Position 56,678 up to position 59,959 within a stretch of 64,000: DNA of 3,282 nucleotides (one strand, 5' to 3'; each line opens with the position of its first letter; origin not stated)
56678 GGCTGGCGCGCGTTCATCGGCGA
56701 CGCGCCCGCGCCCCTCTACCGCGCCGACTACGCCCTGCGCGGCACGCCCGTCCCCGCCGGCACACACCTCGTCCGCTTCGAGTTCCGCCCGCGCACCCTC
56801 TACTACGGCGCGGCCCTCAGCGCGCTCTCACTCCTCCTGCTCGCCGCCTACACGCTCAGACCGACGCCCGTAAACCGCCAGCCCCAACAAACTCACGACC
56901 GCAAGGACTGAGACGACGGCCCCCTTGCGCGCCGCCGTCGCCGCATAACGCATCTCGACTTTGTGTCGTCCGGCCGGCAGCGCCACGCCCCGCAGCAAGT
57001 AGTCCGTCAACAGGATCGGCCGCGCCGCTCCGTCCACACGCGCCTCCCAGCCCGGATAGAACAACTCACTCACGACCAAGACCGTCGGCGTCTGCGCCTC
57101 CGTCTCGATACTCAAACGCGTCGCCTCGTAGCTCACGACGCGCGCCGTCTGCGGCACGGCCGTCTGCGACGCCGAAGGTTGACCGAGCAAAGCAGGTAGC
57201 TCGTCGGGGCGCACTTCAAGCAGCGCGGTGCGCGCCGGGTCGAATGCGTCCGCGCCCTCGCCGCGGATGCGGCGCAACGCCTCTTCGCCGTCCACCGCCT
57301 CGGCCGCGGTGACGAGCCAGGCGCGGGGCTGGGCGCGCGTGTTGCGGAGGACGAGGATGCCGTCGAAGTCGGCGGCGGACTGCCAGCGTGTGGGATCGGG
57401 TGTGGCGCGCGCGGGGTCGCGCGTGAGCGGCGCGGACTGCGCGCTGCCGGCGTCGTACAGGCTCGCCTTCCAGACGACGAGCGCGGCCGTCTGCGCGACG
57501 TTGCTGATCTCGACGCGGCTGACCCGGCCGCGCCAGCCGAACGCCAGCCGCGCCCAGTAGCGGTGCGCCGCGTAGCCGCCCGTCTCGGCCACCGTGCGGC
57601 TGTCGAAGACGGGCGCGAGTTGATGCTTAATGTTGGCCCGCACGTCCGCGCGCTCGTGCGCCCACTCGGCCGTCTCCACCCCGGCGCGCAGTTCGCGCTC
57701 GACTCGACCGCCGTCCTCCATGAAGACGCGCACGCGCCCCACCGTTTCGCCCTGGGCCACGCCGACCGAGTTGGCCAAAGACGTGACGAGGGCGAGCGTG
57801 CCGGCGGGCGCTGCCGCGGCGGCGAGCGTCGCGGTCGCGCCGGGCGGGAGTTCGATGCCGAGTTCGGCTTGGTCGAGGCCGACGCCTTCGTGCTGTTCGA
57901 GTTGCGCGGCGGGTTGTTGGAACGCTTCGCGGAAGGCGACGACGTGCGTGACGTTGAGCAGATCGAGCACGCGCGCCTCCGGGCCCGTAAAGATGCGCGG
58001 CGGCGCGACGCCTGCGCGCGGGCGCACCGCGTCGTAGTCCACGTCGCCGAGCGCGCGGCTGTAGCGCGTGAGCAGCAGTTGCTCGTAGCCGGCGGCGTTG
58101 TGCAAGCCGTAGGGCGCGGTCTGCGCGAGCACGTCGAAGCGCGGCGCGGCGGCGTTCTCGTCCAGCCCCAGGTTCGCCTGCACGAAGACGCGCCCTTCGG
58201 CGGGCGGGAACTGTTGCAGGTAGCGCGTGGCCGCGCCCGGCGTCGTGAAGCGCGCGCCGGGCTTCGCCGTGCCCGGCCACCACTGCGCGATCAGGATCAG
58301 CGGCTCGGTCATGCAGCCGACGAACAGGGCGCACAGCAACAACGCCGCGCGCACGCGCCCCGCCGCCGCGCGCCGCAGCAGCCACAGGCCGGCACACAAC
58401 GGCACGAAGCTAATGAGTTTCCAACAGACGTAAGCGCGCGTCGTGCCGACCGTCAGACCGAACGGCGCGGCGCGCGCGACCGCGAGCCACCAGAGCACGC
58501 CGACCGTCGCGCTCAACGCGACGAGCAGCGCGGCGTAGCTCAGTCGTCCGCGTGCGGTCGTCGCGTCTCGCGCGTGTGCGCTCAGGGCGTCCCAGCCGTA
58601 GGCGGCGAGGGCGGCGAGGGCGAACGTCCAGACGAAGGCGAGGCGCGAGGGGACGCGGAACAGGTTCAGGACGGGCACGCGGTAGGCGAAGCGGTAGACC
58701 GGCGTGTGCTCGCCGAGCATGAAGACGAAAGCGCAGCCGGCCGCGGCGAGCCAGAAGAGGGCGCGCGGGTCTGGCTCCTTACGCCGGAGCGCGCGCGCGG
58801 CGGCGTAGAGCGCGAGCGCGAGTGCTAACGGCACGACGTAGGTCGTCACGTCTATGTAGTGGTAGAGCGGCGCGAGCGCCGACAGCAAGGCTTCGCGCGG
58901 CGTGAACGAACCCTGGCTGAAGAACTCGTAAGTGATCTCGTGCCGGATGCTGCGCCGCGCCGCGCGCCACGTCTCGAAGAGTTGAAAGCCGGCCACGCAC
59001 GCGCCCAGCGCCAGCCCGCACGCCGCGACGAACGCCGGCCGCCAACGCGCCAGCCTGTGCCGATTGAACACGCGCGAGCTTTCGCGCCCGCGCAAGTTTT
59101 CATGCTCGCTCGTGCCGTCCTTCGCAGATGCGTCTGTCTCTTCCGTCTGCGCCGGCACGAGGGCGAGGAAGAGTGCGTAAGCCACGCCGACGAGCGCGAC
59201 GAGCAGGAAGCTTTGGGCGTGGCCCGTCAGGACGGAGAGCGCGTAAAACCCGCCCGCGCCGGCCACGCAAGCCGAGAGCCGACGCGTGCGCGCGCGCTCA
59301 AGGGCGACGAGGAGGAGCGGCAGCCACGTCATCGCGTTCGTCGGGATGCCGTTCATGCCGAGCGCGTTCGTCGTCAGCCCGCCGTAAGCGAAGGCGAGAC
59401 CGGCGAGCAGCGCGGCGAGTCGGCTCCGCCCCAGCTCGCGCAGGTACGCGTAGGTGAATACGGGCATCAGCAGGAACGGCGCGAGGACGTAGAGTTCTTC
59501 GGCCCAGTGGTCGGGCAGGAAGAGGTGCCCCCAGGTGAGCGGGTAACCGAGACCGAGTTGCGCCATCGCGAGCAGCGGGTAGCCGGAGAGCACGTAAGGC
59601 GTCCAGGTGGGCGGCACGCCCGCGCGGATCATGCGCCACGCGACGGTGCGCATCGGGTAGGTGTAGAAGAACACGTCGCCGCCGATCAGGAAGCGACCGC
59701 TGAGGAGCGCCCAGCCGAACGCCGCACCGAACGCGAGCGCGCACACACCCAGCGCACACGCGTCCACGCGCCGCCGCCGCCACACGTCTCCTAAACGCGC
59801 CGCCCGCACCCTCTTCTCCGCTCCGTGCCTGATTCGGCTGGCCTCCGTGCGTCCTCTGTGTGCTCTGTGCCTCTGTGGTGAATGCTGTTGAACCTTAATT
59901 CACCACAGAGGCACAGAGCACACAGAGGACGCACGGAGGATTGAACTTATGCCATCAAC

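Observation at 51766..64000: GtrB/CsbB-like GT2 followed by an array of at least four YfhO-like membrane proteins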

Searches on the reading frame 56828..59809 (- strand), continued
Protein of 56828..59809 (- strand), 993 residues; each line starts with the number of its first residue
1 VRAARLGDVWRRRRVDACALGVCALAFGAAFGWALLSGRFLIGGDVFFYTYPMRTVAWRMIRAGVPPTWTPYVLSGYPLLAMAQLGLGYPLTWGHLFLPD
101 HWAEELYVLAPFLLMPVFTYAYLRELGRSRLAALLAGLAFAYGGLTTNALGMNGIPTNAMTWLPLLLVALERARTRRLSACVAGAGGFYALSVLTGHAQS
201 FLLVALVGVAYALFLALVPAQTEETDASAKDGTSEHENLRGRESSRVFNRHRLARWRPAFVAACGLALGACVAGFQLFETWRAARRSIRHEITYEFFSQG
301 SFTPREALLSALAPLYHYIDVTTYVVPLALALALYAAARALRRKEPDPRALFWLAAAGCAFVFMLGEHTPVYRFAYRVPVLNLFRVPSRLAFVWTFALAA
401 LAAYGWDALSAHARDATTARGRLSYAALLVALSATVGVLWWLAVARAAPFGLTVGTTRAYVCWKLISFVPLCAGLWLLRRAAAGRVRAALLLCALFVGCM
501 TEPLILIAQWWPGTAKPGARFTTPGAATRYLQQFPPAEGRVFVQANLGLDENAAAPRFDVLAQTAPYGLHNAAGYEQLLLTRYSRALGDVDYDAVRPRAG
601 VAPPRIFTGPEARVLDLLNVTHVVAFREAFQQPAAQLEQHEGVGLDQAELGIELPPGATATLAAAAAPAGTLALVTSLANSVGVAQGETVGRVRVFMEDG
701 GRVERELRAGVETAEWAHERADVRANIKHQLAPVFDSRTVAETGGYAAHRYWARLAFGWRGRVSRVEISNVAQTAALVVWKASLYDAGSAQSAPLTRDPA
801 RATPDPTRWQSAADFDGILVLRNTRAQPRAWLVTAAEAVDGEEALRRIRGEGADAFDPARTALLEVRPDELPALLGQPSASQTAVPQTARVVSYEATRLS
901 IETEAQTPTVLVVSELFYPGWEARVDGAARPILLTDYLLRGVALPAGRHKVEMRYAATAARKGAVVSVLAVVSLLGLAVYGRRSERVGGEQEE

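Call 34: predict_structure(alignment_id=A1)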
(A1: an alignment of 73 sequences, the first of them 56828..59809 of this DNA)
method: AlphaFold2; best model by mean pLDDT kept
length: 993 residues; sequences in the alignment: 73
mean_pLDDT: 91.5   pTM: 0.88
mean pLDDT of the five models: 91.5, 89.9, 89.4, 88.1, 88.1
residues with pLDDT >= 90: 760; 70-90: 183; 50-70: 50; < 50: 0
segments of 3 or more residues with pLDDT < 50: none
pLDDT, mean of each block of 10 residues (from residue 1): 83 93 97 94 91 95 92 88 86 96 96 97 97 97 79 89 98 95 98 94 97 95 75 61 74 92 98 94 91 88 95 86 94 97 95 98 96 93 88 96 97 76 95 97 80 73 96 95 92 97 92 91 96 93 84 92 94 91 94 88 73 94 89 77 92 95 89 98 98 95 97 97 96 95 85 96 95 97 95 79 78 93 96 97 95 90 97 77 75 93 96 95 98 97 97 95 96 97 92 81
secondary structure, 60 per line:
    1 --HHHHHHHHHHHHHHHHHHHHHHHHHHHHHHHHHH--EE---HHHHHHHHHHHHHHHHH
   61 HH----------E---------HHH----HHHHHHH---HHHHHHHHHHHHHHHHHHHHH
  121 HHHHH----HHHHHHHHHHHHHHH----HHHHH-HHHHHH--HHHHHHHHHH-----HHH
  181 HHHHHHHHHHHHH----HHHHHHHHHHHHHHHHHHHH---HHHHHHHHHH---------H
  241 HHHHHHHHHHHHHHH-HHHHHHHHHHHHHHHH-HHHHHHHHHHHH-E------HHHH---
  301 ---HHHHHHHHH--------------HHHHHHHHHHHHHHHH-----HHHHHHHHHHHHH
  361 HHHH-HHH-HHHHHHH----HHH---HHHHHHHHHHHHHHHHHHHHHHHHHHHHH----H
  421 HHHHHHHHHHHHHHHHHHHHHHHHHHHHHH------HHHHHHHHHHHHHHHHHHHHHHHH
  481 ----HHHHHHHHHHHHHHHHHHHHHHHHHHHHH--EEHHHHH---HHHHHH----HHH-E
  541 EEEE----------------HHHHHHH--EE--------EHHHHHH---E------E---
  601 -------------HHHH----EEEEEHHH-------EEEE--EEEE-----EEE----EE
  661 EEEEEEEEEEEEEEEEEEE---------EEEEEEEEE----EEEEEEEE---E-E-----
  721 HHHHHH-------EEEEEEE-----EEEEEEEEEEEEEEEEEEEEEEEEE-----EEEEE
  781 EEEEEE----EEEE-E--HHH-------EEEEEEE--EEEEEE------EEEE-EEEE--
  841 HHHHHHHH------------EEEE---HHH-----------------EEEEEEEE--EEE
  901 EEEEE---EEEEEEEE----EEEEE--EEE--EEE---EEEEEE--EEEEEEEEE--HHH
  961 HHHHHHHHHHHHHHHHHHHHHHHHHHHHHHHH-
elements in order (helices of 4 or more, strands of 3 or more residues): H3-36 H44-62 H90-96 H100-125 H130-144 H149-153 H155-160 H163-172 H178-193 H198-217 H221-230 H240-255 H257-272 H274-285 H294-297 H304-312 H327-342 H348-364 H370-376 H387-415 H420-450 H457-480 H485-513 H518-522 H526-531 E540-544 H561-567 H581-586 H614-617 E622-626 E637-640 E643-646 E652-654 E659-679 E689-697 E702-709 H721-726 E734-740 E746-770 E776-786 E791-794 E809-815 E818-823 E830-833 E835-838 H841-848 E861-864 E888-895 E898-905 E909-916 E921-925 E928-930 E933-935 E939-944 E947-955 H958-992

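Call 36: fold_search(model_id=the predicted structure, library=pdb)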
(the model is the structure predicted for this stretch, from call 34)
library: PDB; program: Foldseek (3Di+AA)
matches with E <= 10: 553; with E <= 0.001: 11
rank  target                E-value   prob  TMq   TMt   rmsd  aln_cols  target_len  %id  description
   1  6w98_A                2.8e-12  1.00  0.41  0.32  19.9      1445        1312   11  Single-Particle Cryo-EM Structure of Arabinofuranosyltransferase AftD from Mycobacteria (released 2020-05-13)
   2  6wby                  6.2e-12  1.00  0.42  0.34  16.5      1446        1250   11  Single-Particle Cryo-EM Structure of Arabinofuranosyltransferase AftD from Mycobacteria, Mutant R1389S Class 2 (released 2020-05-13)
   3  6wbx                  1.4e-10  1.00  0.41  0.33  19.1      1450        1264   11  Single-Particle Cryo-EM Structure of Arabinofuranosyltransferase AftD from Mycobacteria, Mutant R1389S Class 1 (released 2020-05-13)
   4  7bvc_B                2.0e-06  1.00  0.27  0.25  19.1       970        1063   14  Cryo-EM structure of Mycobacterium smegmatis arabinosyltransferase EmbA-EmbB-AcpM2 in complex with ethambutol (released 2020-04-29)
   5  7bwr_A                1.7e-05  1.00  0.24  0.23  18.3       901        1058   13  Mycobacterium smegmatis arabinosyltransferase complex EmbB2-AcpM2 in substrate DPA bound asymmetric "active state" (released 2020-05-27)
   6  7bx8_A                2.4e-05  1.00  0.25  0.24  18.4       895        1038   14  Mycobacterium smegmatis arabinosyltransferase complex EmbB2-AcpM2 in symmetric "resting state" (released 2020-05-27)
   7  6ezn_F                2.7e-05  1.00  0.32  0.47  12.7       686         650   12  Cryo-EM structure of the yeast oligosaccharyltransferase (OST) complex (released 2018-01-17)
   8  6x0o                  4.4e-05  1.00  0.26  0.25  18.7       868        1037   14  Single-Particle Cryo-EM Structure of Arabinosyltransferase EmbB from Mycobacterium smegmatis (released 2020-06-10)
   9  3wak                  1.2e-04  1.00  0.28  0.31  18.2       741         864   15  Crystal structure of the Archaeoglobus fulgidus oligosaccharyltransferase (O29867_ARCFU) in the apo form (released 2013-10-30)
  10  8agc_A                2.2e-04  1.00  0.33  0.44  12.7       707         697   11  Structure of yeast oligosaccharylransferase complex with lipid-linked oligosaccharide and non-acceptor peptide bound (released 2022-12-07)
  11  7bvf_B                3.5e-04  1.00  0.24  0.23  19.2       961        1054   12  Cryo-EM structure of Mycobacterium tuberculosis arabinosyltransferase EmbA-EmbB-AcpM2 in complex with ethambutol (released 2020-04-29)
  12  5ezm                  1.1e-03  1.00  0.29  0.46   9.3       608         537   15  Crystal Structure of ArnT from Cupriavidus metallidurans in the apo state (released 2016-02-17)
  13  3waj                  2.5e-03  1.00  0.29  0.35  15.2       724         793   14  Crystal structure of the Archaeoglobus fulgidus oligosaccharyltransferase (O29867_ARCFU) complex with Zn and sulfate (released 2013-10-30)
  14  8uai_C                2.9e-02  0.08  0.05  0.09  25.6       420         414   10  Crystal structure of hetero hexameric hazelnut allergen Cor a 9 (released 2024-05-15)
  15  7zlh_A                3.1e-02  0.99  0.30  0.43  12.5       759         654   10  Cryo-EM structure of C-mannosyltransferase CeDPY19, in apo state, bound to CMT2-Fab and anti-Fab nanobody (released 2023-01-11)
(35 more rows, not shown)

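Call 37: find_related_loci(query=A1, collection=genome_contigs, flank=10000)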
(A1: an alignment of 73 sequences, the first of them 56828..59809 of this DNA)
Query A1 (993 aa) in genome_contigs; peptide patterns used: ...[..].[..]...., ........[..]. (x = any residue, [..] = any of these).
273 stretches matched a pattern; 252 encode a relative of the query (tblastn E <= 1e-3); the best 80 are kept; 73 distinct loci.
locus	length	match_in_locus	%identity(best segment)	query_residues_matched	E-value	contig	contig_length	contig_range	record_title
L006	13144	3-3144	55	10-986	0e+0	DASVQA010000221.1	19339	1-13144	MAG TPA_asm: Pyrinomonadaceae bacterium isolate SMAG_U3194 k141_559632, whole genome shotgun sequence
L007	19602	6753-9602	55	15-983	0e+0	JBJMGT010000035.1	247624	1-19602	MAG: Pyrinomonadaceae bacterium isolate H3_16_all_fractions_metab_47_61_0 k255_6688587, whole genome shotgun sequence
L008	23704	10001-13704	52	10-993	0e+0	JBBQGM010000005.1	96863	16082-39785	MAG: Pyrinomonadales bacterium isolate Co_metawrap_963 Cmw_963_k141_25650689_length_96863_cov_16.8202, whole genome shot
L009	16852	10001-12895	50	1-988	0e+0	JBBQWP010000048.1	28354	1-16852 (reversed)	MAG: Pyrinomonadales bacterium isolate Co_metawrap_2064 Cmw_2064_k141_2956835_length_28354_cov_14.0000, whole genome sho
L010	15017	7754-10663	52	16-984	0e+0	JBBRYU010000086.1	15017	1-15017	MAG: Pyrinomonadales bacterium isolate La5_metabat2.163 La5_metabat2.163_K_2103191_L_15017_cov_22.8861, whole genome sho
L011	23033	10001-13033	47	16-980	0e+0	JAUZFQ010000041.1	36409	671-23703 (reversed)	MAG: Pyrinomonadaceae bacterium isolate BP_15 scaffold_3569150, whole genome shotgun sequence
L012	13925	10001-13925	52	10-983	0e+0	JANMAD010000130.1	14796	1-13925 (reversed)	MAG: Acidobacteriota bacterium isolate OTE_12_metabat_133 OTE_12_k141_21976, whole genome shotgun sequence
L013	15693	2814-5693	48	16-986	0e+0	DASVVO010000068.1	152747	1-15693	MAG TPA_asm: Pyrinomonadaceae bacterium isolate SMAG_U3345 k141_386977, whole genome shotgun sequence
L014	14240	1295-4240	48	6-986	0e+0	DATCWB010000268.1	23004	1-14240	MAG TPA_asm: Pyrinomonadaceae bacterium isolate SMAG_U7400 k141_253322, whole genome shotgun sequence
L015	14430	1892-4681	46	16-988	0e+0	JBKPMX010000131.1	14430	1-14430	MAG: Acidobacteriota bacterium isolate GS_HAYS_MAG_00055 GS_HAYS_000003185909, whole genome shotgun sequence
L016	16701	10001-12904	48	10-980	0e+0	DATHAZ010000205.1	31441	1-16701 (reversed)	MAG TPA_asm: Pyrinomonadaceae bacterium isolate SMAG_U10703 k141_276572, whole genome shotgun sequence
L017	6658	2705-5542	49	31-986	0e+0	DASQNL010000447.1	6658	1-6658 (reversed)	MAG TPA_asm: Pyrinomonadaceae bacterium isolate SMAG_U10775 k141_479586, whole genome shotgun sequence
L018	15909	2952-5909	47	16-980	0e+0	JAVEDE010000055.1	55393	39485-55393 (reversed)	MAG: Pyrinomonadaceae bacterium isolate BP_17 scaffold_1075992, whole genome shotgun sequence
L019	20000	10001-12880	52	20-966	0e+0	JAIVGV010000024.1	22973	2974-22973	MAG: Acidobacteria bacterium isolate MAG110 MTG110_1514, whole genome shotgun sequence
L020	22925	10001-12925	62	1-980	0e+0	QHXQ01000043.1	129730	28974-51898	MAG: Acidobacteria bacterium isolate gp4 AA16 14_0919_09_20cm_scaffold_50_curated, whole genome shotgun sequence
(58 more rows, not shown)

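Call 71: search_protein_families(library=pfam, proteins=[L004:5016-7016:+, L003:13814-15481:-], max_evalue=0.1)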
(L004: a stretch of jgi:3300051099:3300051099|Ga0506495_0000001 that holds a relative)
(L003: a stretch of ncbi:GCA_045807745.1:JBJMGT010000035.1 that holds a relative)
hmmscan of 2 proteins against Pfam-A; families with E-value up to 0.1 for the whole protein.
L004:5016-7016:+ (666 aa): 0 families

L003:13814-15481:- (555 aa): 0 families

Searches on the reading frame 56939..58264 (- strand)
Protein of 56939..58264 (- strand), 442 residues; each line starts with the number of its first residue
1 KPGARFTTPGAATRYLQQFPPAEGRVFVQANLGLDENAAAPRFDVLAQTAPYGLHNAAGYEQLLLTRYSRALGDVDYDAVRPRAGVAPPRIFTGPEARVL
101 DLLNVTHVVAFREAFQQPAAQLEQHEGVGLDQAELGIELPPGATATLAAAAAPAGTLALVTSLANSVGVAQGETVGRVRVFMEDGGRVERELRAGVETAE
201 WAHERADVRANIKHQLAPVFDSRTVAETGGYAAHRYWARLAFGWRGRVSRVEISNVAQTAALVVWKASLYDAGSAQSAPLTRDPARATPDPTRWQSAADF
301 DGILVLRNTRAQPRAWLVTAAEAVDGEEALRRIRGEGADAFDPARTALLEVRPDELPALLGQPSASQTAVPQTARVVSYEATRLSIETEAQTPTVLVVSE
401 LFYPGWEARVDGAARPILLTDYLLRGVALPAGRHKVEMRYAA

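Call 72: predict_structure(alignment_id=A3)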
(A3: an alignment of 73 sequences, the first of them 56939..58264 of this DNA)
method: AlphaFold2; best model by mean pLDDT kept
length: 442 residues; sequences in the alignment: 73
mean_pLDDT: 90.9   pTM: 0.78
mean pLDDT of the five models: 90.9, 90.6, 89.7, 89.4, 88.9
residues with pLDDT >= 90: 321; 70-90: 94; 50-70: 24; < 50: 3
segments of 3 or more residues with pLDDT < 50: none
pLDDT, mean of each block of 10 residues (from residue 1): 77 95 89 74 86 87 87 87 82 79 95 74 95 95 93 96 98 98 94 99 96 98 88 97 95 98 98 95 70 90 93 96 97 90 95 94 55 92 95 96 95 98 98 97 91
secondary structure, 60 per line:
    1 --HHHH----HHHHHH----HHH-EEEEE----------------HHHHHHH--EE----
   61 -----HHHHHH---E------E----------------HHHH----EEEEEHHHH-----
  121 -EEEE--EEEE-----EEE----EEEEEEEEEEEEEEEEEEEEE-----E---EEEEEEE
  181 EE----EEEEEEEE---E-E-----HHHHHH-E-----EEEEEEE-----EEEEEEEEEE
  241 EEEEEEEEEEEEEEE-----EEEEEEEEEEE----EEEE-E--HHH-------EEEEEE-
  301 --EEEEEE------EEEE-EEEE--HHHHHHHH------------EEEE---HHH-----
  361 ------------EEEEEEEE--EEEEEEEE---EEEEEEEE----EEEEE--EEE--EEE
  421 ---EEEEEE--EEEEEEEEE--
elements in order: H3-6 H11-16 E25-29 H46-52 H66-71 H99-102 E107-111 H112-115 E122-125 E128-131 E137-139 E144-164 E174-182 E187-194 H206-211 E219-225 E231-255 E261-271 E276-279 E294-299 E303-308 E315-318 E320-323 H326-333 E346-349 E373-380 E383-390 E394-401 E406-410 E413-415 E418-420 E424-429 E432-440

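Call 74: fold_search(model_id=the predicted structure, library=pdb)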
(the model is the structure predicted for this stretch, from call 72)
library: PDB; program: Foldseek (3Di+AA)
matches with E <= 10: 1304; with E <= 0.001: 8
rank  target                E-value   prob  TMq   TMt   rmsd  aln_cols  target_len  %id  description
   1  6w98_A                8.1e-07  1.00  0.17  0.06  20.8       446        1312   12  Single-Particle Cryo-EM Structure of Arabinofuranosyltransferase AftD from Mycobacteria (released 2020-05-13)
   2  6wbx                  1.9e-06  0.99  0.16  0.06  23.1       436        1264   13  Single-Particle Cryo-EM Structure of Arabinofuranosyltransferase AftD from Mycobacteria, Mutant R1389S Class 1 (released 2020-05-13)
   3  6wby                  8.0e-05  0.75  0.17  0.08  22.8       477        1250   12  Single-Particle Cryo-EM Structure of Arabinofuranosyltransferase AftD from Mycobacteria, Mutant R1389S Class 2 (released 2020-05-13)
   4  3kgl_F                3.6e-04  0.11  0.09  0.09  26.9       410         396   10  Crystal structure of procruciferin, 11S globulin from Brassica napus (released 2010-04-21)
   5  6l9i_A                5.7e-04  0.41  0.13  0.17  24.9       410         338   11  Crystal Structure of Lactobacillus farciminis Oxalate Decarboxylase Formate Complex (released 2021-01-20)
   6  3s0m                  6.4e-04  0.30  0.12  0.14  24.7       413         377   11  A Structural Element that Modulates Proton-Coupled Electron Transfer in Oxalate Decarboxylase (released 2012-04-25)
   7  6ufi                  6.4e-04  0.28  0.13  0.15  26.6       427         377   10  W96Y Oxalate Decarboxylase (Bacillus subtilis) (released 2020-09-30)
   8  8uai_F                9.1e-04  0.21  0.10  0.11  24.2       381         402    9  Crystal structure of hetero hexameric hazelnut allergen Cor a 9 (released 2024-05-15)
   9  6km8                  1.1e-03  0.11  0.08  0.10  26.2       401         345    9  Crystal Structure of Momordica charantia 7S globulin (released 2020-02-12)
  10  8uai_C                1.6e-03  0.20  0.12  0.12  24.4       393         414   10  Crystal structure of hetero hexameric hazelnut allergen Cor a 9 (released 2024-05-15)
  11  8uai_D                1.9e-03  0.13  0.09  0.10  25.2       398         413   10  Crystal structure of hetero hexameric hazelnut allergen Cor a 9 (released 2024-05-15)
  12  3s7e_B                2.1e-03  0.28  0.14  0.16  24.6       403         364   11  Crystal structure of Ara h 1 (released 2011-09-21)
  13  4iug_A                2.2e-03  0.12  0.09  0.05  20.7       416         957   10  Crystal structure of beta-galactosidase from Aspergillus oryzae in complex with galactose (released 2013-07-31)
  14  8hhe_A                2.3e-03  0.90  0.15  0.11  15.2       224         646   11  Crystal structure of Cry5B from Bacillus thuringiensis at 4.5 A resolution (released 2022-12-07)
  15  8hhe_B                3.1e-03  0.96  0.16  0.11  15.2       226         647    9  Crystal structure of Cry5B from Bacillus thuringiensis at 4.5 A resolution (released 2022-12-07)
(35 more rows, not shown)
